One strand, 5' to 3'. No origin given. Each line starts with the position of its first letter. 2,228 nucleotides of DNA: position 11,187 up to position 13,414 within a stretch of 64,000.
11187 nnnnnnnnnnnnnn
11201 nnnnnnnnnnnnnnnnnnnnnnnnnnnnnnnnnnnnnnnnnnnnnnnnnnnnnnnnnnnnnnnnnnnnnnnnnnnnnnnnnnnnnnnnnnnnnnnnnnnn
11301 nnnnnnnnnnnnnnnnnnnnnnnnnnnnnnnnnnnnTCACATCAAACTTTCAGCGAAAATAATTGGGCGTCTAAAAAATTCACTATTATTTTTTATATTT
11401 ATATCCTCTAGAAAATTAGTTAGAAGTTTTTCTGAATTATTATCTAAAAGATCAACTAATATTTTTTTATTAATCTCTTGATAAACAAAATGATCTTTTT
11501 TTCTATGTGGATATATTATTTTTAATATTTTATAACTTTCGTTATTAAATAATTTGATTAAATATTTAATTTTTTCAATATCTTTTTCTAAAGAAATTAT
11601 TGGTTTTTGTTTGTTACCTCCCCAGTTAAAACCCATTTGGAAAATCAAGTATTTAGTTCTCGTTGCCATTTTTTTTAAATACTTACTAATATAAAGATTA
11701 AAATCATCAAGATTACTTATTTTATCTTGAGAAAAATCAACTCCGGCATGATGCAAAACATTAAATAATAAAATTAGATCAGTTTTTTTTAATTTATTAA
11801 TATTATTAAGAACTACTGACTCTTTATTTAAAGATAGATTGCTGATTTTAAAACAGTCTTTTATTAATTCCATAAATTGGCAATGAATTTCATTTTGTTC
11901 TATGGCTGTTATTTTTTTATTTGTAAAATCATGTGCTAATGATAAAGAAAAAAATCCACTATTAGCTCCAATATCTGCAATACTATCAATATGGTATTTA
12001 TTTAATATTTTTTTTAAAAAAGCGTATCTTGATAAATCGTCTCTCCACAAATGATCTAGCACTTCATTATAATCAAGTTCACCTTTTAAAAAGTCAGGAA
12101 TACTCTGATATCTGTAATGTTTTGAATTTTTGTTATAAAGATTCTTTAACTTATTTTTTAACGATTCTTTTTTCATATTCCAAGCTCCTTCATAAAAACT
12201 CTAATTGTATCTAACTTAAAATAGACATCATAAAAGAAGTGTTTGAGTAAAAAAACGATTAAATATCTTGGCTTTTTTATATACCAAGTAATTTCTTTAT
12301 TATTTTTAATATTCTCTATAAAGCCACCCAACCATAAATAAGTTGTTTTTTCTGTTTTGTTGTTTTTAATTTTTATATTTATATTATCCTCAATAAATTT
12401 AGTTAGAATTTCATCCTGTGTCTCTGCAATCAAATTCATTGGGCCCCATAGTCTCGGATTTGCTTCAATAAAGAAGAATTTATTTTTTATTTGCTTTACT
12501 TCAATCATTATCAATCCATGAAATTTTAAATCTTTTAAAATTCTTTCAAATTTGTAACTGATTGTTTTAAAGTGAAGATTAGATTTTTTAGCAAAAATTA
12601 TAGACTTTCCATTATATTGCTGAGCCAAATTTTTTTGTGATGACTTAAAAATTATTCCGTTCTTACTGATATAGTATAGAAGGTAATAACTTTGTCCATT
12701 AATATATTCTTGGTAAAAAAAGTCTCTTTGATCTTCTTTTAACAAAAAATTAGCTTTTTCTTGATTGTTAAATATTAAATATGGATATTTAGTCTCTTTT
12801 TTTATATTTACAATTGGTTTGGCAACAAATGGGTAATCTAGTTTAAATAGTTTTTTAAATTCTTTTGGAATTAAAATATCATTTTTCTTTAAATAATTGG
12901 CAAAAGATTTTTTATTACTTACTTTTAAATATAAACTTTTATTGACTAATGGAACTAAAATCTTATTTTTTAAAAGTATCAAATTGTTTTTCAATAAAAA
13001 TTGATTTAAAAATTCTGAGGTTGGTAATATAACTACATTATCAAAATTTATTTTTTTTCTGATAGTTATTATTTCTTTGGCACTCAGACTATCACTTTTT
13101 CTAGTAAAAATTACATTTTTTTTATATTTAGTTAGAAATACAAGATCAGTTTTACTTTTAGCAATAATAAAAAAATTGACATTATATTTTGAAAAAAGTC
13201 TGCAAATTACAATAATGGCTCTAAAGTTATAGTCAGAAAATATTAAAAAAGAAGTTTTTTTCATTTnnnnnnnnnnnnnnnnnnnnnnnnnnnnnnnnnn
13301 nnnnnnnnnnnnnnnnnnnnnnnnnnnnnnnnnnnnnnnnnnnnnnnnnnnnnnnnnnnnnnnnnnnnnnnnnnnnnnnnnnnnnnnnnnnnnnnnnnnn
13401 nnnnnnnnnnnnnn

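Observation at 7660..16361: ABC-transporter-dependent glycan module with a Wzt C-terminal extension and multiple methyltransferases: candidate methyl-cap chain termination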

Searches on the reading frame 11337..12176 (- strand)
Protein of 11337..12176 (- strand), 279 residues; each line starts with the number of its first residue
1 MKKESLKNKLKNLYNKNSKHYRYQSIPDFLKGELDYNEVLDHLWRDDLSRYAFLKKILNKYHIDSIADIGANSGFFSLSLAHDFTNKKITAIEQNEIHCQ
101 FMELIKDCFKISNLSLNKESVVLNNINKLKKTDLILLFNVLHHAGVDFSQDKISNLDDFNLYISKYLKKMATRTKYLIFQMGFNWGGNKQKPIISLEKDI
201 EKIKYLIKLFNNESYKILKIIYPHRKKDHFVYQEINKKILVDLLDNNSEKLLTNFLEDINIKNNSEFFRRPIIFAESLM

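Call 4: search_protein_families(library=pfam, proteins=[window:11337-12176:-], max_evalue=0.01)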
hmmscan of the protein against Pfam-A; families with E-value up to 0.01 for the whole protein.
window:11337-12176:- (279 aa): 2 families
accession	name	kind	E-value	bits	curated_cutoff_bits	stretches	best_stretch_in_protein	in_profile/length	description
PF02527.21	GidB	-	4.3e-05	23.4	27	1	35-135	26-119/184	rRNA small subunit methyltransferase G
PF08242.18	Methyltransf_12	-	0.00052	21.1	30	1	68-147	2-79/98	Methyltransferase domain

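Call 17: search_protein_families(library=ncbifam, proteins=[window:11337-12176:-], max_evalue=0.01)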
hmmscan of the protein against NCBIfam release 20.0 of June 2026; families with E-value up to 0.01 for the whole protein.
window:11337-12176:- (279 aa): 9 families
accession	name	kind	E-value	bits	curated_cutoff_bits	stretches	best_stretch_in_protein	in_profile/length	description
TIGR02469.1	CbiT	equivalog_domain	6.2e-06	26.5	78.3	1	64-135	21-92/124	precorrin-6Y C5,15-methyltransferase (decarboxylating) subunit CbiT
NF011650.0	PRK15068.1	equivalog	1.5e-05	24.1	209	1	40-144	101-203/324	tRNA 5-methoxyuridine(34)/uridine 5-oxyacetic acid(34) synthase CmoB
TIGR04290.1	meth_Rta_06860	hypoth_equivalog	5.7e-05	22.7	300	1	57-143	44-127/226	TIGR04290 family methyltransferase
NF006138.0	PRK08287.1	equivalog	0.00019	21.3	210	1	61-119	30-88/189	decarboxylating cobalt-precorrin-6B (C(15))-methyltransferase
TIGR00138.1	rsmG_gidB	equivalog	0.0002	21.1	99.5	1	57-135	37-115/183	16S rRNA (guanine(527)-N(7))-methyltransferase RsmG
TIGR00536.1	hemK_fam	subfamily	0.0013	17.8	115.5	1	54-93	106-145/286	HemK family protein methyltransferase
TIGR03587.1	Pse_Me-ase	hypoth_equivalog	0.0025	18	112.05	1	49-149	29-123/204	pseudaminic acid biosynthesis-associated methylase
TIGR00452.1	TIGR00452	equivalog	0.0037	16.1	275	1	40-144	96-197/316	tRNA 5-methoxyuridine(34)/uridine 5-oxyacetic acid(34) synthase CmoB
NF005640.0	PRK07402.1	equivalog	0.0098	15.4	219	0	65-119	46-100/200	precorrin-6Y C5,15-methyltransferase subunit CbiT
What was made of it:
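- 11337..12176 (-): 279-aa methyltransferase-like protein, part of the amino-sugar tailoring cassette. Only sub-threshold hits to GidB, Methyltransf_12, CbiT and CmoB (calls 4, 17).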

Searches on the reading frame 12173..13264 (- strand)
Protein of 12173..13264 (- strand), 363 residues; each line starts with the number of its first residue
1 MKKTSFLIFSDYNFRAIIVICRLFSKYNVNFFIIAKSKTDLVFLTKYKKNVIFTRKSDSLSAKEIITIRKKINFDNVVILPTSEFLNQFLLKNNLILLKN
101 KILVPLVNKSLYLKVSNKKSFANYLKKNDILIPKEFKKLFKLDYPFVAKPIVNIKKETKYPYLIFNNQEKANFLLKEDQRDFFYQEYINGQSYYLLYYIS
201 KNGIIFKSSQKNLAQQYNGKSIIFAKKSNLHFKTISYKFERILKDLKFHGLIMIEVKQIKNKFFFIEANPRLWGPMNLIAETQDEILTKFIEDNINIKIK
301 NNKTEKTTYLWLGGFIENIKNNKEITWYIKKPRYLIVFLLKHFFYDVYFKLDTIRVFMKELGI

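Call 4: search_protein_families(library=pfam, proteins=[window:12173-13264:-], max_evalue=0.01)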
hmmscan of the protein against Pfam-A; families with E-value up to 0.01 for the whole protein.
window:12173-13264:- (363 aa): 1 family
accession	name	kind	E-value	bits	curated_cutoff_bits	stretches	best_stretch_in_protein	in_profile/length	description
PF02655.19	ATP-grasp_3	-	8.9e-06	26.3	23.2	1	115-274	1-159/160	ATP-grasp domain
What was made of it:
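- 12173..13264 (-): ATP-grasp ligase, a candidate N-acylase of the amino sugar. Pfam ATP-grasp_3 26.3 bits, above the threshold of 23.2 (call 4).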

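Call 17: search_protein_families(library=ncbifam, proteins=[window:12173-13264:-], max_evalue=0.01)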
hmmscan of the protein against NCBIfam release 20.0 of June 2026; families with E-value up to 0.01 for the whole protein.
window:12173-13264:- (363 aa): 5 families
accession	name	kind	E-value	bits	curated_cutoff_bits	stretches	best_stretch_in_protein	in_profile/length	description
TIGR03909.1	pyrrolys_PylC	equivalog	2.1e-08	33.3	248.3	1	58-272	41-253/374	3-methylornithine--L-lysine ligase PylC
NF009402.0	PRK12767.1-1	equivalog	1.8e-06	27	218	1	47-274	47-278/329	carbamoyl phosphate synthase-like protein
NF005315.0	PRK06849.1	equivalog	1.7e-05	24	406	1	55-310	58-311/389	hypothetical protein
NF009781.0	PRK13278.1-6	subfamily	7.6e-05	21.7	603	1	62-200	72-202/356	formate--phosphoribosylaminoimidazolecarboxamide ligase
NF009405.0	PRK12767.1-4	equivalog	0.0005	19.1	390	1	80-275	75-269/320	carbamoyl phosphate synthase-like protein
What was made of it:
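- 12173..13264 (-): Weak PylC-like NCBIfam hit (call 17).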
